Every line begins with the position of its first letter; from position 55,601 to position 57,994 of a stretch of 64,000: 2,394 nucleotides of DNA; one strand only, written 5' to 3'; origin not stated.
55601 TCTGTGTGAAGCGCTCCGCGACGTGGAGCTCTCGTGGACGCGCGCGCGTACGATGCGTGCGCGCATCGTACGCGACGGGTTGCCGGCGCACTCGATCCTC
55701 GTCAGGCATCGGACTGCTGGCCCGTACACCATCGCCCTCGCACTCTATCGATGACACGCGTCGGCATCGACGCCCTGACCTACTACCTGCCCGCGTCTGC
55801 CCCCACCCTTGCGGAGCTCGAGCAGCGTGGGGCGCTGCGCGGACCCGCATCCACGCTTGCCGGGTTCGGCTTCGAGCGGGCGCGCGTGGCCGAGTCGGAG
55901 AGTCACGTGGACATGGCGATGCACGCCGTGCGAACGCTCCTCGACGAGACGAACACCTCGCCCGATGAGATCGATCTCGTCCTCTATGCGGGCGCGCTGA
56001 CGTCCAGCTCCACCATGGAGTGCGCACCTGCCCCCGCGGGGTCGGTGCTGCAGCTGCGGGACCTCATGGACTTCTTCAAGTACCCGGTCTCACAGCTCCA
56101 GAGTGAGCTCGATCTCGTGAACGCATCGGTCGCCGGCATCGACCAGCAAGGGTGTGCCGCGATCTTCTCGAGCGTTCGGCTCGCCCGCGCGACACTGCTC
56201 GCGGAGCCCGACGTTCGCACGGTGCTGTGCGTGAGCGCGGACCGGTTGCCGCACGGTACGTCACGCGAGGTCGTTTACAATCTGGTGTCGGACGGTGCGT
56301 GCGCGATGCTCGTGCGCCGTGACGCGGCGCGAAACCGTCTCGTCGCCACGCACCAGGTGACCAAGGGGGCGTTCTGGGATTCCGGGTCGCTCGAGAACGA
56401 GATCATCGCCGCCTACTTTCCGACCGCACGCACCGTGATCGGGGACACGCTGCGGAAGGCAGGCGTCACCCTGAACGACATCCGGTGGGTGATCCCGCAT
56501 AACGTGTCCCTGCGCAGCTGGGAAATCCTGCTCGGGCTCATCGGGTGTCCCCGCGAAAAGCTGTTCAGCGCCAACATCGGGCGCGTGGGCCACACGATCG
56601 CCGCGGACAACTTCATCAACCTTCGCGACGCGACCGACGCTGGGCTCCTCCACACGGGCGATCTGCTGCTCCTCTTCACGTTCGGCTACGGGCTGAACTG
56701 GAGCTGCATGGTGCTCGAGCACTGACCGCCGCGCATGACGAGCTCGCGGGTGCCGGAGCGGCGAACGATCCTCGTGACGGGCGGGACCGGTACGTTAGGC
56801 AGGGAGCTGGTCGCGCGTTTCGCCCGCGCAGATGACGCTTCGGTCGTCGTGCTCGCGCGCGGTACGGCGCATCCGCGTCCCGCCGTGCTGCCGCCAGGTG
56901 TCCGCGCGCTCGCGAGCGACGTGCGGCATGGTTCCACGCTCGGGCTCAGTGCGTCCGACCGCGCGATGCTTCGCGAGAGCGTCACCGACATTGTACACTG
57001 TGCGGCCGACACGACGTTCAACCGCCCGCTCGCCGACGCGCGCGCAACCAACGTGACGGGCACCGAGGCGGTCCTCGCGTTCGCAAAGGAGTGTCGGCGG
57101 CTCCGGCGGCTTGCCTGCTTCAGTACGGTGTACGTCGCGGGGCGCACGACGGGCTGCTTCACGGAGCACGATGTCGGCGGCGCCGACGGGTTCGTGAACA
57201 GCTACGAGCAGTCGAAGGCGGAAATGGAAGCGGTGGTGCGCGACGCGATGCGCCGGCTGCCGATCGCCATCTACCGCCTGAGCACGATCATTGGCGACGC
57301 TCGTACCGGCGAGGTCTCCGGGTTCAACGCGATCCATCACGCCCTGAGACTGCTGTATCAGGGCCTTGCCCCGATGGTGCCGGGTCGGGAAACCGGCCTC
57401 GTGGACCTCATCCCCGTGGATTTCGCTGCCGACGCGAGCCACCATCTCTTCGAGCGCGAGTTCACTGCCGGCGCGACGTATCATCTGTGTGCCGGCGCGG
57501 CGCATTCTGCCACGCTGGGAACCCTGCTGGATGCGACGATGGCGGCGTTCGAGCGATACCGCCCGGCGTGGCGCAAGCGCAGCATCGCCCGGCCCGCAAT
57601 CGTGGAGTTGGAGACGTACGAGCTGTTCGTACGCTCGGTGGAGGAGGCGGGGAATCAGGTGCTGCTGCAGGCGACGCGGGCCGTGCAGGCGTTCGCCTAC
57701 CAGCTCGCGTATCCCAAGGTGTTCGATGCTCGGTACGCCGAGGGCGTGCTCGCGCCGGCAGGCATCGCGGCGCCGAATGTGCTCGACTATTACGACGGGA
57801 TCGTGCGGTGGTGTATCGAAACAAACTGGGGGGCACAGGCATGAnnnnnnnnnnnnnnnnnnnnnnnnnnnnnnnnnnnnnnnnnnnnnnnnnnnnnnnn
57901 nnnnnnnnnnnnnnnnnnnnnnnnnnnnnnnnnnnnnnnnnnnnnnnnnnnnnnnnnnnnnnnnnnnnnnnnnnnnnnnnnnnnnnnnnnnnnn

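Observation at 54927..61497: Seven-gene operon: carrier-protein chemistry driven by an aaRS-like ligase, not NRPS/PKS (candidate undescribed biosynthetic system)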

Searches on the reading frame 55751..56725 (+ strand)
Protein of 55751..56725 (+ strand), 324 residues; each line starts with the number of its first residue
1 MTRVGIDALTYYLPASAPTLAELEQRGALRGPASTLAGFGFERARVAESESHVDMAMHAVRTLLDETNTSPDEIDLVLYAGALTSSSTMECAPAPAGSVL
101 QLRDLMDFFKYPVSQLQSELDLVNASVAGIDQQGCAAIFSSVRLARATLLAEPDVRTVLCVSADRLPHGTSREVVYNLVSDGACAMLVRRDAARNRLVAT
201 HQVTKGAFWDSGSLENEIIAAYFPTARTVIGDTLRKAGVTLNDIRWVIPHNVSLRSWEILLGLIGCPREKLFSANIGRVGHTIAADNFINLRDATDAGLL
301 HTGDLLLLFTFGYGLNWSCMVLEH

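Call 3: search_protein_families(library=pfam, proteins=[window:55751-56725:+], max_evalue=0.01)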
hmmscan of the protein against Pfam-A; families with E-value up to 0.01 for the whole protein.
window:55751-56725:+ (324 aa): 2 families
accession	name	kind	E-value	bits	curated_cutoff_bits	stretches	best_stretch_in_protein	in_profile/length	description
PF08541.16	ACP_syn_III_C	-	2.2e-20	73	26.6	1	234-323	1-89/90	3-Oxoacyl-[acyl-carrier-protein (ACP)] synthase III C terminal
PF08545.16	ACP_syn_III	-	2.6e-05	24.5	24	1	132-206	4-80/80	3-Oxoacyl-[acyl-carrier-protein (ACP)] synthase III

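Call 4: search_protein_families(library=ncbifam, proteins=[window:55751-56725:+], max_evalue=0.01)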
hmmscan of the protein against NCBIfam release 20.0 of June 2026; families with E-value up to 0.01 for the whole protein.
window:55751-56725:+ (324 aa): 9 families
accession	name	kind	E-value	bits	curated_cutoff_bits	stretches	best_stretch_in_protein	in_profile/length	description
NF005308.0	PRK06840.1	equivalog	1e-26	93.8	315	3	115-211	96-195/339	3-oxoacyl-ACP synthase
NF006829.0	PRK09352.1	subfamily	1.2e-21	77.1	249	2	228-323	226-320/322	beta-ketoacyl-ACP synthase 3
TIGR00747.1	fabH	subfamily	4.1e-17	62.2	292.1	1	228-322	227-320/322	beta-ketoacyl-ACP synthase III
NF005541.0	PRK07204.1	equivalog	1.8e-14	53.9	402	1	229-323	235-328/329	beta-ketoacyl-ACP synthase III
NF004623.0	PRK05963.1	equivalog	4.6e-06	26.1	437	1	232-322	237-326/328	beta-ketoacyl-ACP synthase III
NF006720.0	PRK09258.1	equivalog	5.9e-06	25.8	285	1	227-321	242-335/338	3-oxoacyl-ACP synthase III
TIGR01835.1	HMG-CoA-S_prok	equivalog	0.00095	18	360.35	1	4-192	1-164/382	hydroxymethylglutaryl-CoA synthase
NF005293.2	PRK06816.1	subfamily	0.0012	17.9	450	0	214-309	265-361/378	StlD/DarB family beta-ketosynthase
NF053539.1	resorcinol_DarB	exception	0.0065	15.6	550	0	230-309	277-360/377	dialkylresorcinol biosynthesis protein DarB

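Call 40: search_solved_structures(query=window:55751-56725:+, max_evalue=0.00001, show_alignments=3)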
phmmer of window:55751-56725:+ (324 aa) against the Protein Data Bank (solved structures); distinct sequences matched with E-value up to 0.00001: 20.
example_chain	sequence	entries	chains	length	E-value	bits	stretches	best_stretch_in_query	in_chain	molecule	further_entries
2ebd_A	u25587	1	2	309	8e-20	74.7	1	134-323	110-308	3-oxoacyl-[acyl-carrier-protein] synthase 3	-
1ub7_A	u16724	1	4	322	9.4e-15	58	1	227-322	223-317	3-oxoacyl-[acyl-carrier protein] synthase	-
8vdb_A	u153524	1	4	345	9e-12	48.2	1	3-322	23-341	Beta-ketoacyl-[acyl-carrier-protein] synthase III 2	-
8vd9_A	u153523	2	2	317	3.8e-11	46.2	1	233-321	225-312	Beta-ketoacyl-[acyl-carrier-protein] synthase III 1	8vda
1zow_A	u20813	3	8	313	9.3e-11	44.9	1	115-322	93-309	3-oxoacyl-[acyl-carrier-protein] synthase III | 3-oxoacyl-[acyl-carrier-protein] synthase 3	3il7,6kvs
7eqi_A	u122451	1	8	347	2.5e-10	43.5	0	228-322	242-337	ChlB3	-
5wgc_A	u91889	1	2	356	2.6e-09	40.2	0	232-323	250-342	Daunorubicin-doxorubicin polyketide synthase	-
4xs7_A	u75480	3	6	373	3.1e-09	39.9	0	232-323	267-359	Daunorubicin-doxorubicin polyketide synthase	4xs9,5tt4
4xsa_A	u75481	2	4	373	3.2e-09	39.8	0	232-323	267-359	Daunorubicin-doxorubicin polyketide synthase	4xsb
4x9k_A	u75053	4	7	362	7.7e-09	38.6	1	231-319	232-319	3-oxoacyl-[acyl-carrier-protein] synthase 3 protein 2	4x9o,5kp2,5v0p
4wzu_A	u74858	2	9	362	7.8e-09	38.6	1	231-319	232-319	3-oxoacyl-[acyl-carrier-protein] synthase 3 protein 2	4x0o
4nhd_A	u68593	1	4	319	8.2e-09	38.5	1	11-321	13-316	3-oxoacyl-[acyl-carrier-protein] synthase 3 protein 1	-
4ryb_A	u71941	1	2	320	3.5e-08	36.4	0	229-323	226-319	3-oxoacyl-[acyl-carrier-protein] synthase 3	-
4dfe_A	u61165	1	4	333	9.9e-08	35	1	181-323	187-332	3-oxoacyl-[acyl-carrier-protein] synthase 3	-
3il3_A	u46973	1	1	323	4.5e-07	32.8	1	11-320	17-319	3-oxoacyl-[acyl-carrier-protein] synthase 3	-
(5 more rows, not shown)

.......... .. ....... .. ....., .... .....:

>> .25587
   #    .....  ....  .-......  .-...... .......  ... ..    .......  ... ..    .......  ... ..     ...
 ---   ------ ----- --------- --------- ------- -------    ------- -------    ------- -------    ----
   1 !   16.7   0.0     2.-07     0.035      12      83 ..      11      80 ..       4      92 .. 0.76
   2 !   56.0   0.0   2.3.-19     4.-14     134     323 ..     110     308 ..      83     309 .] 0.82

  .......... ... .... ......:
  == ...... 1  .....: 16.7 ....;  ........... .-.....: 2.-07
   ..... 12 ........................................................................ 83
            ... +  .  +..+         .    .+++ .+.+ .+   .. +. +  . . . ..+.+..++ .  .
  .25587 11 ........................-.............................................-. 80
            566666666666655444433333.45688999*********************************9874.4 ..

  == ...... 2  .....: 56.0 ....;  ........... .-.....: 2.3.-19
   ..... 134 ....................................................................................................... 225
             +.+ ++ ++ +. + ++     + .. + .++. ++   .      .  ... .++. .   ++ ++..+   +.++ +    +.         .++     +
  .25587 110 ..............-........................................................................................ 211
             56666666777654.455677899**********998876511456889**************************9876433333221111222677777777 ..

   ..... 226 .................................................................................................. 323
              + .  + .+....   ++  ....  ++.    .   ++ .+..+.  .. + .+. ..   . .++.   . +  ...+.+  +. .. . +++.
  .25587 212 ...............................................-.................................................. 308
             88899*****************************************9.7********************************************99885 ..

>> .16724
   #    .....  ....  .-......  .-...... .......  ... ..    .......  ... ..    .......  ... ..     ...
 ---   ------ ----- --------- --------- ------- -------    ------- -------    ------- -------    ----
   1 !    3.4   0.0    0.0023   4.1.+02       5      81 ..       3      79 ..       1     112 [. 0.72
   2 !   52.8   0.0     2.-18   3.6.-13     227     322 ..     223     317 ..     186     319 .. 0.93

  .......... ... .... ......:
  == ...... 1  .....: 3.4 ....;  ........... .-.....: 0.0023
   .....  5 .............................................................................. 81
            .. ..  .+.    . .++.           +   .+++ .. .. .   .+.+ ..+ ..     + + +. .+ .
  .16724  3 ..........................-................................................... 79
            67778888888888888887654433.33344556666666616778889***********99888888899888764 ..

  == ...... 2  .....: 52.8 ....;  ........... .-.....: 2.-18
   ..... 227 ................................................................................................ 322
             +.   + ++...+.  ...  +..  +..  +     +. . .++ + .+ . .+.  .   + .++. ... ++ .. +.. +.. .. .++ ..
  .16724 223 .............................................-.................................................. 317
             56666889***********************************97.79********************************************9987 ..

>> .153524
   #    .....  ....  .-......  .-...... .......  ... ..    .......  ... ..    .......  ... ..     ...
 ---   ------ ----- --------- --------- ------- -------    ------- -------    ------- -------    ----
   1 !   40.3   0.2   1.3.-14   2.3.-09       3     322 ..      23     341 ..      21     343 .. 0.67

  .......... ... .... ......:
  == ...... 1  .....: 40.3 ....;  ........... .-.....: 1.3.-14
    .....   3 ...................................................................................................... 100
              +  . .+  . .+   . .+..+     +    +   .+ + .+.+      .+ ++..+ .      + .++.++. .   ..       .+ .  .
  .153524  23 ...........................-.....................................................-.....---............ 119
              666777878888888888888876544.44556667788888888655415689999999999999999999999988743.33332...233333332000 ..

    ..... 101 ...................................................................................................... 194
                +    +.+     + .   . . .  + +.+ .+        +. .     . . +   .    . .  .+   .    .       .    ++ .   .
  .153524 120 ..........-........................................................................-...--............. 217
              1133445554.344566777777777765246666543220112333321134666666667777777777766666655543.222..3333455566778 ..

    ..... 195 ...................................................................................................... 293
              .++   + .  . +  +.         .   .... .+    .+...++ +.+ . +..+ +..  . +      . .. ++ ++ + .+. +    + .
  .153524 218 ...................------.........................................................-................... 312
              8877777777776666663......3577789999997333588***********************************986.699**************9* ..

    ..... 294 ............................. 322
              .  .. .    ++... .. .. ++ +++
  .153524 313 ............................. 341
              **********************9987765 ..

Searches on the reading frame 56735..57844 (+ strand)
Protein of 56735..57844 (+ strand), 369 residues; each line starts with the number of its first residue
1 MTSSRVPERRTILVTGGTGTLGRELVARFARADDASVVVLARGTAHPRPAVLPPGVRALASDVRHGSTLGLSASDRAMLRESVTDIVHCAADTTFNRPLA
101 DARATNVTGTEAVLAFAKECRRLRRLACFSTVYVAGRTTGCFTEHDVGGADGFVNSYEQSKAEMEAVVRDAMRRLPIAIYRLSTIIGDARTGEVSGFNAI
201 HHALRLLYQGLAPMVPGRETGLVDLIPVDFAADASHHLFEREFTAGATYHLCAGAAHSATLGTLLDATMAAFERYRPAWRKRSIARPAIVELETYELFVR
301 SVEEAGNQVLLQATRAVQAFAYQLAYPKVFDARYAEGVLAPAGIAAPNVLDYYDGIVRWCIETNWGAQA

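Call 3: search_protein_families(library=pfam, proteins=[window:56735-57844:+], max_evalue=0.01)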
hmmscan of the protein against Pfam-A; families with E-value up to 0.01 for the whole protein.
window:56735-57844:+ (369 aa): 7 families
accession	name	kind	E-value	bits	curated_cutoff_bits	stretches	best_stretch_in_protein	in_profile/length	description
PF07993.18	NAD_binding_4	-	1.9e-41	142.4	20.1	1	67-234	73-257/258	Male sterility protein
PF01370.27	Epimerase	-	1.4e-18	67.7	20.9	1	12-241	1-227/240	NAD dependent epimerase/dehydratase family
PF04321.23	RmlD_sub_bind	-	1.4e-10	41.2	27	1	11-190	2-156/287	RmlD substrate binding domain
PF01073.25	3Beta_HSD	-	1.4e-05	24.7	22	1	13-172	1-161/280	3-beta hydroxysteroid dehydrogenase/isomerase family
PF02719.21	Polysacc_synt_2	-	0.00011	21.9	20.2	1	12-121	1-119/293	Polysaccharide biosynthesis protein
PF08659.16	KR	-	0.0014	19.1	22.6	1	11-90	2-89/180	KR domain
PF13460.12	NAD_binding_10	-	0.0057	17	27.2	1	16-170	1-133/184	NAD(P)H-binding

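Call 4: search_protein_families(library=ncbifam, proteins=[window:56735-57844:+], max_evalue=0.01)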
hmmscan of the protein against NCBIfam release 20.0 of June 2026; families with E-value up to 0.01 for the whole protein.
window:56735-57844:+ (369 aa): 23 families
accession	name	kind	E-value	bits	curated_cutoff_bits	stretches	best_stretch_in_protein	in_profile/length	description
NF005539.0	PRK07201.1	equivalog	2.9e-42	145.2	549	1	12-358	3-348/657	SDR family oxidoreductase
TIGR01746.1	Thioester-redct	subfamily_domain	2.3e-28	99.5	213.35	1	11-259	1-268/371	thioester reductase domain-containing protein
NF038078.1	NRPS_MxcG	equivalog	5.3e-16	57.1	2300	1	4-252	1077-1337/1442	myxochelin non-ribosomal peptide synthetase MxcG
NF041592.1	carboxyl_red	equivalog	1.8e-10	39.1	1300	1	59-266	837-1062/1160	carboxylic acid reductase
TIGR03466.1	HpnA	hypoth_equivalog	1.3e-09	37.4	367.65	1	11-189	2-174/327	hopanoid-associated sugar epimerase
TIGR01214.1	rmlD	equivalog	2.1e-09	36.9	224.05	1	11-191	1-156/285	dTDP-4-dehydrorhamnose reductase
NF042423.1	oxyalk_red_Shew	equivalog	8e-09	35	580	1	10-251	9-238/331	2-alkyl-3-oxoalkanoate reductase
NF042422.1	oxyalk_red_OleD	equivalog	1.8e-08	34.1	580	1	12-254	3-234/329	2-alkyl-3-oxoalkanoate reductase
TIGR01181.1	dTDP_gluc_dehyt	equivalog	1.8e-08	33.9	365.1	1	12-257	2-248/321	dTDP-glucose 4,6-dehydratase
TIGR01179.1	galE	equivalog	7.6e-05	21.7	262.3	1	12-194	2-185/332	UDP-glucose 4-epimerase GalE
TIGR03443.1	alpha_am_amid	equivalog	0.00017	19.1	1030.1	1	67-208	1047-1200/1390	L-aminoadipate-semialdehyde dehydrogenase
NF005495.0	PRK07109.1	subfamily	0.00048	19.5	264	1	8-45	7-43/334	SDR family oxidoreductase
TIGR04130.1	FnlA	equivalog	0.00075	18.5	730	1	10-131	5-124/337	UDP-N-acetylglucosamine 4,6-dehydratase/5-epimerase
TIGR01777.1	yfcH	hypoth_equivalog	0.00081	19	207.35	1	12-156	1-138/292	TIGR01777 family oxidoreductase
NF045894.1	PKS_plus_SDR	equivalog_domain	0.0014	16.3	1740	1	8-87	1156-1229/1515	type I polyketide synthase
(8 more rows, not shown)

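Call 92: search_solved_structures(query=window:56735-57844:+, max_evalue=0.000001)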
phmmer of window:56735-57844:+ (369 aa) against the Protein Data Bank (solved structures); distinct sequences matched with E-value up to 0.000001: 3.
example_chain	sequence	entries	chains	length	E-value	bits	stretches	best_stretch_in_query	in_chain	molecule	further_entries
4u7w_A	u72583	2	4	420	3.8e-21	79.1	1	9-252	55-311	MxaA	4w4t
8v1x_A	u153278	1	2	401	6.2e-13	52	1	10-253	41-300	Type I polyketide synthase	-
7eoz_A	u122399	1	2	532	2e-07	33.9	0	60-145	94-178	Fatty acyl-CoA reductase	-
